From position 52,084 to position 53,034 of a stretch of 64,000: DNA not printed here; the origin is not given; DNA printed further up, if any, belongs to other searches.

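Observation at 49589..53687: Minimal Gram-positive-type T4SS-like operon with a split VirB4 and no coupling protein, channel subunit or relaxase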

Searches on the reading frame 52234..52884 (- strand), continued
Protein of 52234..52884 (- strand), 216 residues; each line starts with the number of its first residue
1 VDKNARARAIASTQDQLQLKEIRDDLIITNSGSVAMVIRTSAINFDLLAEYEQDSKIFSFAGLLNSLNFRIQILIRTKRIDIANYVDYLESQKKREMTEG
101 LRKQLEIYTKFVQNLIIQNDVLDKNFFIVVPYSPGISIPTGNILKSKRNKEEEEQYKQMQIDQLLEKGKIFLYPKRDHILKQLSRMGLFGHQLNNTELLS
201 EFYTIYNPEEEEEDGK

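Call 60: find_encoding_contigs(protein=P0256, flank=8000, max_places=4)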
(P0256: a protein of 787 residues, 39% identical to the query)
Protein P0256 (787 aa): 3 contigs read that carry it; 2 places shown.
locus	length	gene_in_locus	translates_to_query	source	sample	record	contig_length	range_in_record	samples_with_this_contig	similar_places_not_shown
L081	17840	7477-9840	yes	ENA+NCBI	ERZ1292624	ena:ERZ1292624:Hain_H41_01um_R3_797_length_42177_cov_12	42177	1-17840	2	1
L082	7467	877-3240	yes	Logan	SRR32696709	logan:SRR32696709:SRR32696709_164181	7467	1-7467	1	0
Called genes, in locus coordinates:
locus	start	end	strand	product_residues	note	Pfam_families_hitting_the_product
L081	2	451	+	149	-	PF05635:23S_rRNA_IVP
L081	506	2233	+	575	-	-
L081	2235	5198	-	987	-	-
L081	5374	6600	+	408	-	PF13173:AAA_14, PF13635:DUF4143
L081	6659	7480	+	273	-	PF12666:PrgI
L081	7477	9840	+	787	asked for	PF26593:TraC-like (weak), PF01935:DUF87, PF12846:AAA_10 (faint), PF19044:P-loop_TraG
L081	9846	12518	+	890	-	PF01551:Peptidase_M23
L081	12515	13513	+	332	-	-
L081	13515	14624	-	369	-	PF00712:DNA_pol3_beta, PF02767:DNA_pol3_beta_2, PF02768:DNA_pol3_beta_3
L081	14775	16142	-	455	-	PF01695:IstB_IS21 (weak), PF00308:Bac_DnaA, PF08299:Bac_DnaA_C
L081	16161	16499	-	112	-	-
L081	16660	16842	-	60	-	-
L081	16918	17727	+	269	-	PF02096:60KD_IMP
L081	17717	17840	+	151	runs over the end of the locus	PF13083:KH_KhpA-B, PF01424:R3H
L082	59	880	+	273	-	PF12666:PrgI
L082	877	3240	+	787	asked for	PF26593:TraC-like (weak), PF01935:DUF87, PF12846:AAA_10 (faint), PF19044:P-loop_TraG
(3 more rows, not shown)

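Call 74: search_dna_similar(query=window:52234-52884:-, collection=plasmids, mode=protein, max_evalue=0.01, max_rows=15)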
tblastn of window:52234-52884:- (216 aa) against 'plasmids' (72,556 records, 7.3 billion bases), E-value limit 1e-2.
Records with a match: 62; places in all: 62; records where one place covers at least 80% of the query: 11.
Best place of each record, by identity: <60% 62.
By first word of the organism name: Bacillus 41; Clostridium 6; Priestia 2; Clostridioides 2; Pontibacillus 1; Miltoncostaea 1; Jeotgalibacillus 1; Subdoligranulum 1; Carboxydocella 1; Brevibacillus 1; and 5 more.
By predicted mobility (MOB-suite, as given by PLSDB): conjugative 36; non-mobilizable 20; mobilizable 6.
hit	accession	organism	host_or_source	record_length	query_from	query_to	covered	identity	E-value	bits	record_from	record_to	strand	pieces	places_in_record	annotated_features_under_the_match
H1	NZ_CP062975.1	Pontibacillus sp. ALD_SL1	mangrove mud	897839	2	207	95%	27.3%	1e-15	82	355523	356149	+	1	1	hypothetical protein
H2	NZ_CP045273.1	Priestia megaterium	pure culture,Paper surface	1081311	10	209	93%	28.0%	2e-13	76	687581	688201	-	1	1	none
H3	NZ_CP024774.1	Bacillus thuringiensis LM1212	Oryctes gigas,whole organism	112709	12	207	91%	25.9%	4e-7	57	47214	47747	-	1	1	hypothetical protein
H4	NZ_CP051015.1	Bacillus tropicus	Oryctes gigas,whole organism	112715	12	207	91%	25.9%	4e-7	57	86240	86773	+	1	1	hypothetical protein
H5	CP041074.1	Bacillus tropicus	Oryctes gigas,whole organism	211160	12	207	91%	25.9%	4e-7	57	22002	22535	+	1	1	hypothetical protein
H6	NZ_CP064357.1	Miltoncostaea oceani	pure culture,marine sediment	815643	26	209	85%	27.4%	2e-12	73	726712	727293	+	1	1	hypothetical protein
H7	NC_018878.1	Bacillus thuringiensis Bt407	-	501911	10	207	92%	25.2%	5e-4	48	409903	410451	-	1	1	hypothetical protein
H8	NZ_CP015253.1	Bacillus thuringiensis Bt18247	Caenorhabditis elegans,whole organism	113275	12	207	91%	25.4%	2e-6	55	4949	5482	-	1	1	hypothetical protein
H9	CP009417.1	Jeotgalibacillus malaysiensis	-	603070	8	207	93%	23.2%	3e-3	45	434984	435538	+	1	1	hypothetical protein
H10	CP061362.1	Clostridioides sp. ES-W-0016-02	water,pond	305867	12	209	92%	23.4%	1e-5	53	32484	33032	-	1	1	hypothetical protein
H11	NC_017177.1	Clostridioides difficile BI1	Homo sapiens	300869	12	209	92%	21.9%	4e-4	48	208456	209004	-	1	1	hypothetical protein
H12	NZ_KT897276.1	Clostridium botulinum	-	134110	7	137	61%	29.5%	8e-3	44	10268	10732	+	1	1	hypothetical protein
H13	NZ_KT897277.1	Clostridium botulinum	-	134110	7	137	61%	29.5%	8e-3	44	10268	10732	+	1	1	hypothetical protein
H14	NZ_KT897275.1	Clostridium botulinum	-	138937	7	137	61%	29.5%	8e-3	44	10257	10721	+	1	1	hypothetical protein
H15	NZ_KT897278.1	Clostridium botulinum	-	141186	7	137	61%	29.5%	8e-3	44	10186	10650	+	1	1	hypothetical protein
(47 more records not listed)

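Call 76: get_annotated_region(hit=H1, flank=9000)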
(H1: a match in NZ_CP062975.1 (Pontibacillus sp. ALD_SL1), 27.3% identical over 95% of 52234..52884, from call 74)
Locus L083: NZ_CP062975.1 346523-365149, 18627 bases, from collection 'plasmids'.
description: Pontibacillus sp. ALD_SL1 plasmid unnamed, complete sequence
organism: Pontibacillus sp. ALD_SL1 (NCBI taxid 2777185)
taxonomy: Bacteria; Bacillota; Bacilli; Bacillales; Bacillaceae; Pontibacillus; Pontibacillus sp. ALD SL1
host: -; source: mangrove mud; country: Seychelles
typing (MOB-suite, as given by PLSDB): non-mobilizable
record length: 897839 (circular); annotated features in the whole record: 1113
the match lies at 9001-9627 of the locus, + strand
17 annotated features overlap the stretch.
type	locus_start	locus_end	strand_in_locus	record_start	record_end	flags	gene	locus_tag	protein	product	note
CDS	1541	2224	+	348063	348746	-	-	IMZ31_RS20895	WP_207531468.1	chemotaxis protein CheW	GO:0006935 - chemotaxis [Evidence IEA]; GO:0007165 - signal transduction [Evidence IEA]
CDS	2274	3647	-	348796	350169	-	-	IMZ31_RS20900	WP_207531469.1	hypothetical protein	-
CDS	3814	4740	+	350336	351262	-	-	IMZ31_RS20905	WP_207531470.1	hypothetical protein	-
CDS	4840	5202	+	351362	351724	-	-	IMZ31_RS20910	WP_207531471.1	hypothetical protein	-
CDS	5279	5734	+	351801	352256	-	-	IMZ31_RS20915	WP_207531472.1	Mbov_0395 family pilin-like conjugal transfer protein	-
CDS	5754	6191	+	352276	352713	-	-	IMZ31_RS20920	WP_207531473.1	hypothetical protein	-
CDS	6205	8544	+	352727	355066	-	-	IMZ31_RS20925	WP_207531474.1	hypothetical protein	-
CDS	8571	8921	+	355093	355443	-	-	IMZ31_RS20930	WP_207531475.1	hypothetical protein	-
CDS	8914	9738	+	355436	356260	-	-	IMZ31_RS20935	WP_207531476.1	hypothetical protein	-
CDS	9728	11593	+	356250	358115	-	-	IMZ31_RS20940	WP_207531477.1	VirB4-like conjugal transfer ATPase, CD1110 family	-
CDS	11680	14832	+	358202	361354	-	-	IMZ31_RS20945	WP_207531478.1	peptidoglycan DD-metalloendopeptidase family protein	-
CDS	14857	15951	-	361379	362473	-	-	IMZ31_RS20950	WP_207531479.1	hypothetical protein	-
CDS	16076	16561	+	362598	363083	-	-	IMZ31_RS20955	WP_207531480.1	hypothetical protein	-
CDS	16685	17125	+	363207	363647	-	-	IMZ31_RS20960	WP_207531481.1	YaaR family protein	-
CDS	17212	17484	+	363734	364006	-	-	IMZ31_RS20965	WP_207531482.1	flagellar biosynthesis anti-sigma factor FlgM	-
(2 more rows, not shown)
